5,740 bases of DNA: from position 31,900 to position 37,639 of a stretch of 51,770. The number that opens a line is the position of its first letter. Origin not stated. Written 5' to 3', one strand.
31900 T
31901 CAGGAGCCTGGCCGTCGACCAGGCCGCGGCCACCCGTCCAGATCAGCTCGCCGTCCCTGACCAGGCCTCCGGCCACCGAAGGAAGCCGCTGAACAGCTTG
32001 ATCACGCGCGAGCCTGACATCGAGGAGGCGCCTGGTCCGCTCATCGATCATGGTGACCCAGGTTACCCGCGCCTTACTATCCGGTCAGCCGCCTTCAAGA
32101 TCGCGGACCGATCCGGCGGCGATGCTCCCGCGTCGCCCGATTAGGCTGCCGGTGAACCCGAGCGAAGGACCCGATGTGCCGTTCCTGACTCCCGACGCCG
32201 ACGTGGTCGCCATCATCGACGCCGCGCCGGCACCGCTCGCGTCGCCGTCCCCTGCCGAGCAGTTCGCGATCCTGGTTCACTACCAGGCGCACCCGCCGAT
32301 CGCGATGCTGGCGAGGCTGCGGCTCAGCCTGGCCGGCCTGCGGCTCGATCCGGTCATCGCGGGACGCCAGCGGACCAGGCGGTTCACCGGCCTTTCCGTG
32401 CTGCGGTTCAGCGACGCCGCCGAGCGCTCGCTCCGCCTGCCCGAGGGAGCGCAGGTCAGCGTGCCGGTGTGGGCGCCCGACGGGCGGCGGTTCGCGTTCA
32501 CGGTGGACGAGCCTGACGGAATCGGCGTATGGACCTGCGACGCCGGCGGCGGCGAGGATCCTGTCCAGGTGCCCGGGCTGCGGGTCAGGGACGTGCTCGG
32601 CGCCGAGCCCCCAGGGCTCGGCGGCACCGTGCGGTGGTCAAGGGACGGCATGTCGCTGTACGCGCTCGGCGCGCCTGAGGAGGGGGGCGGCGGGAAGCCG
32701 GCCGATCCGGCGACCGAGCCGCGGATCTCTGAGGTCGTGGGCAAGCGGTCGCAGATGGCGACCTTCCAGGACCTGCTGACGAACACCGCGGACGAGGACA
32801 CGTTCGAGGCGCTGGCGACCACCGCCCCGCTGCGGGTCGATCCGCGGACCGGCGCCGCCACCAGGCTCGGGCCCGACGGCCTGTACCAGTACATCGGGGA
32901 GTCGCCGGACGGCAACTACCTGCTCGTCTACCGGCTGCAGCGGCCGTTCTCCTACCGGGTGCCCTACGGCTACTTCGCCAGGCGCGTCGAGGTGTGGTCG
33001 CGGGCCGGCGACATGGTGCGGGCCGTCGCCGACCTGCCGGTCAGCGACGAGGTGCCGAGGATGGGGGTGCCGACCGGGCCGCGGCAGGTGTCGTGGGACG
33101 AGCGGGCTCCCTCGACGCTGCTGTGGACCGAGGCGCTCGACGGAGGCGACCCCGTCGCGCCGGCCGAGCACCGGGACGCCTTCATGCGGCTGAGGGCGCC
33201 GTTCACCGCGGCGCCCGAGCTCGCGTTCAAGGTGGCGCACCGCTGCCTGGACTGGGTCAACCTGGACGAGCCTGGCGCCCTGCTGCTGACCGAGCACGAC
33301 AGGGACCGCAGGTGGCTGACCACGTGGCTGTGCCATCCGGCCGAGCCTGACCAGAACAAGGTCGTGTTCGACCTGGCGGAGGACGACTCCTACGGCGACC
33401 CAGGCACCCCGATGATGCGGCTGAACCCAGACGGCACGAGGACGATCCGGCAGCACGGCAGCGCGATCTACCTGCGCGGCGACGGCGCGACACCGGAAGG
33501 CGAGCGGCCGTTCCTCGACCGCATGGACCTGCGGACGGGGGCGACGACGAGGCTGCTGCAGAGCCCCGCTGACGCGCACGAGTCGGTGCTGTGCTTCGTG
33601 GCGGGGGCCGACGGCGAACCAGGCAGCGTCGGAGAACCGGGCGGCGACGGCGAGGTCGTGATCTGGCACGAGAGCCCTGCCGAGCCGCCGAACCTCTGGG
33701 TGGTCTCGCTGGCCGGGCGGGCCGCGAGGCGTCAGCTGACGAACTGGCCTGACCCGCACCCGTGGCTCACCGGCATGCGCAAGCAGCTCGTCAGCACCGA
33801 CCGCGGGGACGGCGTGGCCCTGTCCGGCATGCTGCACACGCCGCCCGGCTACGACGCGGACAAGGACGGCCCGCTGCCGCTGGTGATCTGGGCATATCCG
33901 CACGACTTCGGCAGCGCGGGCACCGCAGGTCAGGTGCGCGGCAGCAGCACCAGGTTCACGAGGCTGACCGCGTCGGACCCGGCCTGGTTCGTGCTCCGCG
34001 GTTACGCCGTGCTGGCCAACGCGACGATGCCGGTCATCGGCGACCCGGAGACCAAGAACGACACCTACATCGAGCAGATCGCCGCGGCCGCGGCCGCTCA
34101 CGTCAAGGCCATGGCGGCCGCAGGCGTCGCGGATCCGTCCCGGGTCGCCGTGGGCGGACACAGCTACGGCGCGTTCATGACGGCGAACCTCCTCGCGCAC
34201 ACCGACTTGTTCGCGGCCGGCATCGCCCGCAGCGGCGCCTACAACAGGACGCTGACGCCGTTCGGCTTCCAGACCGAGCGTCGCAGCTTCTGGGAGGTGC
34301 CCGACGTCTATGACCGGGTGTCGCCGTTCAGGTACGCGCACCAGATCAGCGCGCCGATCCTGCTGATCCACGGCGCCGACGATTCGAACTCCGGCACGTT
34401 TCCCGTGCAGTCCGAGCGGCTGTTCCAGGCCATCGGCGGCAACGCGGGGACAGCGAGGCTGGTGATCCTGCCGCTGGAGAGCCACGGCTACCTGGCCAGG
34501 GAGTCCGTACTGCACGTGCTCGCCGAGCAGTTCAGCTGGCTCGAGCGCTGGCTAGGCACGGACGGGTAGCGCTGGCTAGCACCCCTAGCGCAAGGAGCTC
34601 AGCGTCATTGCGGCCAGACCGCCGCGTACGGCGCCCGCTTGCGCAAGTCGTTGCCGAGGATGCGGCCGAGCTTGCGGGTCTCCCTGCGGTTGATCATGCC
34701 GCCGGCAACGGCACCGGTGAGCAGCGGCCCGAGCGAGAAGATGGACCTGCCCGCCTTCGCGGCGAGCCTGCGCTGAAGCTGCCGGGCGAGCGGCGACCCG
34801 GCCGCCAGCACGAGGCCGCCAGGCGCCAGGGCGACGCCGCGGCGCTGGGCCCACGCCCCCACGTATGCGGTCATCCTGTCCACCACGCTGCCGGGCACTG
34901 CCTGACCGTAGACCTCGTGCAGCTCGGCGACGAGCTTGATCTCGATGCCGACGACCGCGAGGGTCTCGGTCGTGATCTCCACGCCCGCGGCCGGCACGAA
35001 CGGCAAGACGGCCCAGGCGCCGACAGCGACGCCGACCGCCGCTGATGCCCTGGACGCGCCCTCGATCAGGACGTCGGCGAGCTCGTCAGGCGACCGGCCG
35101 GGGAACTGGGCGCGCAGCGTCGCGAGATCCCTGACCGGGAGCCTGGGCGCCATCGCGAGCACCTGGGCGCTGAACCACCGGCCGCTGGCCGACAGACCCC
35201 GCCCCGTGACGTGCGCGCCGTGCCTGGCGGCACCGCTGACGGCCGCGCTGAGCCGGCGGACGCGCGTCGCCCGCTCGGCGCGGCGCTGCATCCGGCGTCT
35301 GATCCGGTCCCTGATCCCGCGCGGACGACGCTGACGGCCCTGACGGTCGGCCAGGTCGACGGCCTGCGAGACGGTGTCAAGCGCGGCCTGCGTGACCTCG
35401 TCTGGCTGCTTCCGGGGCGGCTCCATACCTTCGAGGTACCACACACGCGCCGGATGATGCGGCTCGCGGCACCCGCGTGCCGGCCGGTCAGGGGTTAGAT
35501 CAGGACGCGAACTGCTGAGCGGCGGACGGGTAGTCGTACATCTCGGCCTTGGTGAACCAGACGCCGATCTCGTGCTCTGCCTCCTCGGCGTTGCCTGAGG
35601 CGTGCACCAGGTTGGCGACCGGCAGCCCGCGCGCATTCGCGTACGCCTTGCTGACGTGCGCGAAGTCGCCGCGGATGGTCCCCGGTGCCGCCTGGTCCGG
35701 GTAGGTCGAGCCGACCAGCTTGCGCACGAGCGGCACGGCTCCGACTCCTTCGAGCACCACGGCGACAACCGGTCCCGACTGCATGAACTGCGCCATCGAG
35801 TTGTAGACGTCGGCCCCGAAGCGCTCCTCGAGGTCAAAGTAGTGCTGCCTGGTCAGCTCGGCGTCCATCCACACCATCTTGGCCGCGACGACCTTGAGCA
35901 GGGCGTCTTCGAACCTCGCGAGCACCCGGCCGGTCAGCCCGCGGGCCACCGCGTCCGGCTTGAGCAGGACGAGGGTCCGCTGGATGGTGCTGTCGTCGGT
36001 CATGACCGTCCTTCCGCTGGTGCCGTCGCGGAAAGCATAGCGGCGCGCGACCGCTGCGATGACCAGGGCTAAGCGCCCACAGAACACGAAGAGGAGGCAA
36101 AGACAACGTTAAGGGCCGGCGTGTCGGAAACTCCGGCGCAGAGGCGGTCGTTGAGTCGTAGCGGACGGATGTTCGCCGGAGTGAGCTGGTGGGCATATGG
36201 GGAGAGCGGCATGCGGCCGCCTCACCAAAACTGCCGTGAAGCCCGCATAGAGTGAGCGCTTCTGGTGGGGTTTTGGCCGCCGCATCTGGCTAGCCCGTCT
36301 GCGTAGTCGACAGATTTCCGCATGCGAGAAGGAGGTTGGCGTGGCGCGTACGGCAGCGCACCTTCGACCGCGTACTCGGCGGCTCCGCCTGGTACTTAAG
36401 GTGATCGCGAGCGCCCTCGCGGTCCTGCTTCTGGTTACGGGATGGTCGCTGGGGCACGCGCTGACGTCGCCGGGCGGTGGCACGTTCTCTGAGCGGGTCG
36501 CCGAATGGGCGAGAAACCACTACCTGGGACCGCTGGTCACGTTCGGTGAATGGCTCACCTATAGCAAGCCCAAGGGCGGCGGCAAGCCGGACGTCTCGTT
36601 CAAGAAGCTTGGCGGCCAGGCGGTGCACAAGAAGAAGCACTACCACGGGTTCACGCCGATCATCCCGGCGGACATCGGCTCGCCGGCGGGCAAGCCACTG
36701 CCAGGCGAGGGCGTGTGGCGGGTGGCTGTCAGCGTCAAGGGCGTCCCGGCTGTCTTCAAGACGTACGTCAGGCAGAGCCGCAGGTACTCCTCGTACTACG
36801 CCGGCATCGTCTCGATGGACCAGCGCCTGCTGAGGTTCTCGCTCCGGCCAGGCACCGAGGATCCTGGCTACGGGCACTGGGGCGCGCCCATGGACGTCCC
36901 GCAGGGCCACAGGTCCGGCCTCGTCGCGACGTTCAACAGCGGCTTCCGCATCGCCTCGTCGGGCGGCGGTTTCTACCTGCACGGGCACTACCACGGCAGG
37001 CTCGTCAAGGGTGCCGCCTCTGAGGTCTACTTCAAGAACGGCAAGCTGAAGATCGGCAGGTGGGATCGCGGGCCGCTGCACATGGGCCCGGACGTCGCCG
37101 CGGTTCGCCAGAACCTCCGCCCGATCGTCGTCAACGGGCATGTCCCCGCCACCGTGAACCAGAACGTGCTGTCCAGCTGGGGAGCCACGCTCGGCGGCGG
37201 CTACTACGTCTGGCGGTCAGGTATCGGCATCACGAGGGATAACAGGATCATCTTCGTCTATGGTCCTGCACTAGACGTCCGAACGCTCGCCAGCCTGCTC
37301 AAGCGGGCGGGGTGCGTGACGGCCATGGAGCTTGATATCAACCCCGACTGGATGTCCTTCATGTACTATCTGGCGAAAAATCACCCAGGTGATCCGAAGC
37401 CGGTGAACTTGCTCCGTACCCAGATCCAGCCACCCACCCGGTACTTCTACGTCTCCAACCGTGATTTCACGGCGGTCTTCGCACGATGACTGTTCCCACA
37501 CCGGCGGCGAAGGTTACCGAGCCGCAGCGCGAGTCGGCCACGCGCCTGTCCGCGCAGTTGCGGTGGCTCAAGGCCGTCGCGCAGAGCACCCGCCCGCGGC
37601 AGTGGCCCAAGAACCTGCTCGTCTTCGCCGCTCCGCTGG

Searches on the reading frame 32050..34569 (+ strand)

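Call 64: search_protein_families(library=pfam, max_evalue=0.00001, proteins=[window:32050-34569:+])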
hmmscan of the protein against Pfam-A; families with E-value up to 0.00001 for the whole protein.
window:32050-34569:+ (839 aa): 1 family
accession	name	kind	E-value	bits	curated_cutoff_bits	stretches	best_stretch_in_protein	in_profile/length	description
PF00326.27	Peptidase_S9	-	5.6e-23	82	22.6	1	683-837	50-212/213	Prolyl oligopeptidase family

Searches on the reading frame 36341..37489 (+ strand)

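Call 64: search_protein_families(library=pfam, max_evalue=0.00001, proteins=[window:36341-37489:+])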
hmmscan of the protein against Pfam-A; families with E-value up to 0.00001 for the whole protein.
window:36341-37489:+ (382 aa): 1 family
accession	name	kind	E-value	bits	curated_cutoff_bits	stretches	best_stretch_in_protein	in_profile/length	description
PF09992.14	NAGPA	-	4.3e-07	30.7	25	1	194-332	3-137/169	Phosphodiester glycosidase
